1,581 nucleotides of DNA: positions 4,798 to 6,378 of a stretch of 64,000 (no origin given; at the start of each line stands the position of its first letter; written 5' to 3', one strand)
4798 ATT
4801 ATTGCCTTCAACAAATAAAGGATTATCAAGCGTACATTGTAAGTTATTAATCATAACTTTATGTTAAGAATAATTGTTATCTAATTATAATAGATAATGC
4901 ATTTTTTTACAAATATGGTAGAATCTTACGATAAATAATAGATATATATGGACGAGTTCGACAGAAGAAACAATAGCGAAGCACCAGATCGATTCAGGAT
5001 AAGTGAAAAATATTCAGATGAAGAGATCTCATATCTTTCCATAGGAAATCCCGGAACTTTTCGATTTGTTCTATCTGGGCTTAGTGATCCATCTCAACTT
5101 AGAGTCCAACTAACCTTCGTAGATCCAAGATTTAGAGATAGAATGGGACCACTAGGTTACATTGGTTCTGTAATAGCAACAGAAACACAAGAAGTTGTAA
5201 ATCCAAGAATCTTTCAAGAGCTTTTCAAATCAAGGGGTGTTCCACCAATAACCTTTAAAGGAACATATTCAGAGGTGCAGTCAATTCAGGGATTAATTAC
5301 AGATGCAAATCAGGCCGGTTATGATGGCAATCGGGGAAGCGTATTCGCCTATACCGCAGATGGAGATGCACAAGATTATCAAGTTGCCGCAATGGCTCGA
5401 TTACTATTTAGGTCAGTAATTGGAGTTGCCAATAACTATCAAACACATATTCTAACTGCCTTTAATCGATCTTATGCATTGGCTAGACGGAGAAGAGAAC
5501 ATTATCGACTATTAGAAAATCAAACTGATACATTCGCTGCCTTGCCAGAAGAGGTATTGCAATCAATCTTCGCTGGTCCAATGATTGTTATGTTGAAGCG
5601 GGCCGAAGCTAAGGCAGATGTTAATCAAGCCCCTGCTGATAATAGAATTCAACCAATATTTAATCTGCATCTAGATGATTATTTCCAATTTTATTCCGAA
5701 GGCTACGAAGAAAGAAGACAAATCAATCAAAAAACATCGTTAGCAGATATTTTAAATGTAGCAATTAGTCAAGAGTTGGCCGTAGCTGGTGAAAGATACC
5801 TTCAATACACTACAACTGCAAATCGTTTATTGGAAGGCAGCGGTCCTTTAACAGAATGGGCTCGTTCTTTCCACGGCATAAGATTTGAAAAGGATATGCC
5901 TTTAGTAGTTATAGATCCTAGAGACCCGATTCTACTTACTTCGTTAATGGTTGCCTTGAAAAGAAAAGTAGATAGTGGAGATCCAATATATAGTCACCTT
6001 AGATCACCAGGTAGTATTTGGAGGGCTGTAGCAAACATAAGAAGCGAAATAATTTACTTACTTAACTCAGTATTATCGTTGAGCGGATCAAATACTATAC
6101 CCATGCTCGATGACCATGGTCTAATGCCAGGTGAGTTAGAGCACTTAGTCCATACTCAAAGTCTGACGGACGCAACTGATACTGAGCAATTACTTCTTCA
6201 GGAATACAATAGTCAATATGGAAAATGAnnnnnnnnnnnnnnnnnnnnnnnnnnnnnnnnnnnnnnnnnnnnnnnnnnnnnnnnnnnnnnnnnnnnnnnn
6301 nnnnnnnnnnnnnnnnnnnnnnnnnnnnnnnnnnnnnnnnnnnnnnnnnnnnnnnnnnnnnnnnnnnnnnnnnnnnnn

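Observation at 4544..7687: Two translationally coupled large proteins (426 and 489 aa) with no recognisable domains, behind a 400-bp AT-rich intergenic region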

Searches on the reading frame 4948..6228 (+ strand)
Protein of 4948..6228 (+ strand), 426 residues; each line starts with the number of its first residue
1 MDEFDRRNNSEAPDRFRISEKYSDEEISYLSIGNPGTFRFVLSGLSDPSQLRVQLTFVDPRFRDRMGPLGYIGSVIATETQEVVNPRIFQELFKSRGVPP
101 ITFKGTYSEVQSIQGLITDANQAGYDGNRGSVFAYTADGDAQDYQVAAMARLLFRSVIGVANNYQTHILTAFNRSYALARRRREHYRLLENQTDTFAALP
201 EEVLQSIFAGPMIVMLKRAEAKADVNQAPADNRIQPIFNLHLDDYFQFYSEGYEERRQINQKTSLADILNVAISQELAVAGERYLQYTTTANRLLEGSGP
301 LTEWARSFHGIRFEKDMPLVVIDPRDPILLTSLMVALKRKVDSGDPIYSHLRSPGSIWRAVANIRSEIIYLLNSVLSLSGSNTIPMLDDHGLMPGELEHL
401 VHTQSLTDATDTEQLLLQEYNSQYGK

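Call 4: search_protein_families(library=pfam, proteins=[window:4948-6228:+], max_evalue=0.1)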
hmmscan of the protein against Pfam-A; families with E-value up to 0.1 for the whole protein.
window:4948-6228:+ (426 aa): 0 families

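Call 5: search_protein_families(library=padloc, proteins=[window:4948-6228:+], max_evalue=0.1)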
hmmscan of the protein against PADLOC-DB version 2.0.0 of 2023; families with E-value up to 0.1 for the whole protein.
window:4948-6228:+ (426 aa): 1 family
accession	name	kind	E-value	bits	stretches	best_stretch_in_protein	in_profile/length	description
PDLC00649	ZorA3|ZorA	-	0.027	10.8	1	149-207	176-232/698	MotA/ExbB/TolQ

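Call 6: search_protein_families(library=phrogs, proteins=[window:4948-6228:+], max_evalue=0.1)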
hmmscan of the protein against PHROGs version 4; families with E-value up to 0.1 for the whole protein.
window:4948-6228:+ (426 aa): 0 families

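Call 7: search_protein_families(library=ncbifam, proteins=[window:4948-6228:+], max_evalue=0.1)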
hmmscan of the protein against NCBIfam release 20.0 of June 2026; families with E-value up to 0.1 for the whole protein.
window:4948-6228:+ (426 aa): 0 families

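Call 12: find_homologous_proteins(query=window:4948-6225:+, max_evalue=0.001)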
Query window:4948-6225:+ (426 aa): 1 proteins with E <= 0.001 among 7635 candidates.
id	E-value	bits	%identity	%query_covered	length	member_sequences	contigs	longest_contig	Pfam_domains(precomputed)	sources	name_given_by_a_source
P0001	1.9e-281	951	100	100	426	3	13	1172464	-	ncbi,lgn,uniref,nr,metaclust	ncbi:MAG: hypothetical protein QY330_00130 [Candidatus Dojkabacteria bacterium]|uniref:Uncharacteriz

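Call 26: search_solved_structures(query=window:4948-6225:+, max_evalue=10)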
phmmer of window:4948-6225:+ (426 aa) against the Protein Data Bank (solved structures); distinct sequences matched with E-value up to 10: 62 (the best 60 are shown).
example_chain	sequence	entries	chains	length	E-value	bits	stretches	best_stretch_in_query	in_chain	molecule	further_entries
8zdj_A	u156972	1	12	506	0.17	13.8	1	384-422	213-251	Portal Protein (gp5)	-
9zo9_A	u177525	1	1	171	0.18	13.7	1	233-287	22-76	Isoform 2B of GTPase KRas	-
8zdl_A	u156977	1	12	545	0.19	13.6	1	384-422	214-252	Protal Protein (gp5)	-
12ff_A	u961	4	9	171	0.24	13.3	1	233-287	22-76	Isoform 2B of GTPase KRas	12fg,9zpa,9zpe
9bg7_A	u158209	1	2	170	0.25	13.2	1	233-287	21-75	Isoform 2B of GTPase KRas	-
8ezg_A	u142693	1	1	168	0.26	13.2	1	233-287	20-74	GTPase KRas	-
6wgn_A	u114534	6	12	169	0.27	13.2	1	233-287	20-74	GTPase KRas | Isoform 2B of GTPase KRas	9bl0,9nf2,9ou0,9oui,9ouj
8tbl_A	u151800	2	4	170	0.27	13.1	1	233-287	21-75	GTPase KRas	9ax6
7rpz_A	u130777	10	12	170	0.27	13.1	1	233-287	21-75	Isoform 2B of GTPase KRas | GTPase KRas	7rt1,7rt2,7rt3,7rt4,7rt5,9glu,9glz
8f0m_A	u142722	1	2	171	0.27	13.1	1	233-287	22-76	Isoform 2B of GTPase KRas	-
7tle_A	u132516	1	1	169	0.28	13.1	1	233-287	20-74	GTPase KRas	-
8b78_A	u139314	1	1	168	0.28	13.1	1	234-287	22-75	GTPase KRas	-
7tlg_A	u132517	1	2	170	0.28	13.1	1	233-287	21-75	GTPase KRas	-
6t5u_A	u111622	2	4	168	0.28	13.1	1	234-287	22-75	V-Ki-ras2 Kirsten rat sarcoma viral oncogene homolog, isoform CRA_b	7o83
7oo7_A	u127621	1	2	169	0.29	13.1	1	234-287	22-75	GTPase KRas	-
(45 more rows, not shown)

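Call 45: predict_structure(protein=window:4948-6225:+)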
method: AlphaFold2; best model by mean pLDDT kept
length: 426 residues; sequences in the alignment: 1
mean_pLDDT: 33.6   pTM: 0.19
mean pLDDT of the five models: 33.6, 31.5, 30.3, 29.4, 28.9
residues with pLDDT >= 90: 0; 70-90: 0; 50-70: 10; < 50: 416
segments of 3 or more residues with pLDDT < 50: 1-408, 411-413, 423-426
pLDDT, mean of each block of 10 residues (from residue 1): 31 32 35 31 35 34 30 28 29 31 25 30 31 27 28 27 30 33 34 34 32 31 33 31 34 35 34 32 33 34 31 31 37 44 42 39 36 30 34 41 46 50 46
secondary structure, 60 per line:
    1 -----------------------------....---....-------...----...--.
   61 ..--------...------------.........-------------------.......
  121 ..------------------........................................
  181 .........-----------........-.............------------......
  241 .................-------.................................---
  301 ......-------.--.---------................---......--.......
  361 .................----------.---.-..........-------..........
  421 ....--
elements in order: E30-33 E37-40 E55-57 E71-73 H86-94 H114-122 H141-189 H201-208 H210-222 H235-257 H265-297 H301-306 H327-342 H346-351 H354-377 H394-403 H411-424

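Call 56: search_dna_similar(query=window:4948-6225:+, collection=phages, mode=protein, max_evalue=1)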
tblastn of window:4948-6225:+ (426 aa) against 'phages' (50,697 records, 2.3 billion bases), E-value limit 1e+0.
No match.

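Call 58: find_encoding_contigs(protein=P0014, flank=6000, max_places=3)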
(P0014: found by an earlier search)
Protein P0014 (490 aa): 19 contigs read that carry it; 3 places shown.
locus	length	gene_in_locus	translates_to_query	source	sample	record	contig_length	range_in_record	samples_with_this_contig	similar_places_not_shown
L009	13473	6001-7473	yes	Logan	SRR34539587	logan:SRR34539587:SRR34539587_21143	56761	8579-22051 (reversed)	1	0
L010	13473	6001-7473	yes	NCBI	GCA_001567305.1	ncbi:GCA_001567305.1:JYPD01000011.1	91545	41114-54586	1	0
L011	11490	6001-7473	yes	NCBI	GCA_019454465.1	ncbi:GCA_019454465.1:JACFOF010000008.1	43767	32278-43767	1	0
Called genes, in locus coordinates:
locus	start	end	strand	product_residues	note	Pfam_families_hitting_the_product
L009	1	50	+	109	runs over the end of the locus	PF01035:DNA_binding_1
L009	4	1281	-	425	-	PF00486:Trans_reg_C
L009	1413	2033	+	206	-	PF00625:Guanylate_kin (weak)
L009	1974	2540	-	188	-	PF00293:NUDIX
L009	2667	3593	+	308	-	PF00892:EamA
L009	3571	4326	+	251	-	PF01687:Flavokinase, PF13380:CoA_binding_2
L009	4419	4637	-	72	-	-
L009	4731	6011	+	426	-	-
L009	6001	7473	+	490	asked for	-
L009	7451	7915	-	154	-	-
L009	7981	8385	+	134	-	PF00075:RNase_H, PF13456:RVT_3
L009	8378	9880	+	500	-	PF03816:LytR_cpsA_psr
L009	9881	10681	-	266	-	-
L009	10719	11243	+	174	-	-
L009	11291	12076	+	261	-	-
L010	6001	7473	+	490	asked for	-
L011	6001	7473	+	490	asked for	-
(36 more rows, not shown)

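Call 59: find_encoding_contigs(protein=P0016, flank=6000, max_places=3)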
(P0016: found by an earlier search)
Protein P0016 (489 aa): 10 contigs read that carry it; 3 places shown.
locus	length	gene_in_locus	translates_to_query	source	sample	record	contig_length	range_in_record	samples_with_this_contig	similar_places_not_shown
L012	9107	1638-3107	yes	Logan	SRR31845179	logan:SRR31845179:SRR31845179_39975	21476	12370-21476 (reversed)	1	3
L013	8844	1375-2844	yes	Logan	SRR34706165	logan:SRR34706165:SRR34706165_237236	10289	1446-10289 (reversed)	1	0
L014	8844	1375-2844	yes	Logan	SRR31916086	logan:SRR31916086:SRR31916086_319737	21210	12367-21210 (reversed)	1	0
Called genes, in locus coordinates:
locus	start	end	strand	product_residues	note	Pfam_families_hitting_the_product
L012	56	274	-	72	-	-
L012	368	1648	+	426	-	-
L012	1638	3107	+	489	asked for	-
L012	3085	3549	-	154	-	-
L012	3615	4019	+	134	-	PF00075:RNase_H, PF13456:RVT_3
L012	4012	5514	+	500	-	PF03816:LytR_cpsA_psr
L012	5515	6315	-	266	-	-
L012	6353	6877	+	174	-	-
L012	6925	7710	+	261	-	-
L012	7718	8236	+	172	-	PF01872:RibD_C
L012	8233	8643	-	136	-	PF00581:Rhodanese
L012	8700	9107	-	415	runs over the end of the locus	PF01663:Phosphodiest, PF08665:PglZ (faint)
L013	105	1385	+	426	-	-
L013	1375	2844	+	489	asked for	-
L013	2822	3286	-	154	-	-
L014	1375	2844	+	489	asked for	-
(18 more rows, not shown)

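Call 79: find_related_loci(query=window:4948-6225:+, collection=viral_contigs, flank=5000)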
Query window:4948-6225:+ (426 aa) in viral_contigs; peptide patterns used: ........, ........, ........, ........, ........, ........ (x = any residue, [..] = any of these).
1 stretches matched a pattern, but none encodes a relative of the query by tblastn (E <= 1e-3).

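Call 82: fold_search(model_id=the predicted structure, library=pdb)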
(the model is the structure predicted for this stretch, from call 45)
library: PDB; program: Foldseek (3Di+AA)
matches with E <= 10: 19; with E <= 0.001: 0
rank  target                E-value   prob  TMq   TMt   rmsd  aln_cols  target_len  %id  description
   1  7bg0_A                1.0e+00  0.03  0.11  0.12  28.2       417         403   13  Fusion of MBP and the backbone of the long-acting amylin analog AM833. (released 2021-08-04)
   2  9l5r_R                1.5e+00  0.08  0.11  0.14  39.4       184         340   12  Cryo-EM structure of the thermophile spliceosome (state ILS) (released 2025-03-12)
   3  7bg0_E                1.8e+00  0.02  0.10  0.10  27.6       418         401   14  Fusion of MBP and the backbone of the long-acting amylin analog AM833. (released 2021-08-04)
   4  5uk8_B                4.0e+00  0.02  0.08  0.13  29.6       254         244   12  The co-structure of (R)-4-(6-(1-(cyclopropylsulfonyl)cyclopropyl)-2-(1H-indol-4-yl)pyrimidin-4-yl)-3-methylmorpholine  (released 2017-06-14)
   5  8b6h_DN               4.0e+00  0.01  0.06  0.06  40.0       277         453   13  Cryo-EM structure of cytochrome c oxidase dimer (complex IV) from respiratory supercomplex of Tetrahymena thermophila (released 2023-03-29)
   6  4fxx_D                4.8e+00  0.04  0.07  0.26  13.9        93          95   20  Structure of SF1 coiled-coil domain (released 2013-01-16)
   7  8rve_n                4.8e+00  0.02  0.12  0.17  84.6       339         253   15  Vimentin intermediate filament (released 2024-04-10)
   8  8qxd_N                4.8e+00  0.02  0.08  0.04  38.3       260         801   13  Cryo-EM structure of the cross-exon pre-B complex (released 2024-05-22)
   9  7uav_C                5.1e+00  0.07  0.08  0.22   7.7        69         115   20  Structure of Clostridium botulinum prophage Tad1 in apo state (released 2022-10-05)
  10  9oiu_MODEL_1_A        5.1e+00  0.01  0.06  0.17  20.8       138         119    9  Soltion Structure of His6-Small Ubiquitin-like Modifier (His6-SUMO) (released 2025-08-20)
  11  7ase_G                6.2e+00  0.01  0.07  0.10  24.9       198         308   12  43S preinitiation complex from Trypanosoma cruzi with the kDDX60 helicase (released 2021-04-14)
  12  3j9m_A2               7.0e+00  0.02  0.07  0.19  19.5       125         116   14  Structure of the human mitochondrial ribosome (class 1) (released 2015-04-15)
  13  6n8k_b                7.0e+00  0.01  0.06  0.05  42.9       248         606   12  Cryo-EM structure of early cytoplasmic-immediate (ECI) pre-60S ribosomal subunit (released 2019-03-13)
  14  7t6d_A                7.4e+00  0.01  0.10  0.10  27.0       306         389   14  CryoEM structure of the YejM/LapB complex (released 2022-08-17)
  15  8b6h_DD               7.4e+00  0.01  0.07  0.06  26.3       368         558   10  Cryo-EM structure of cytochrome c oxidase dimer (complex IV) from respiratory supercomplex of Tetrahymena thermophila (released 2023-03-29)
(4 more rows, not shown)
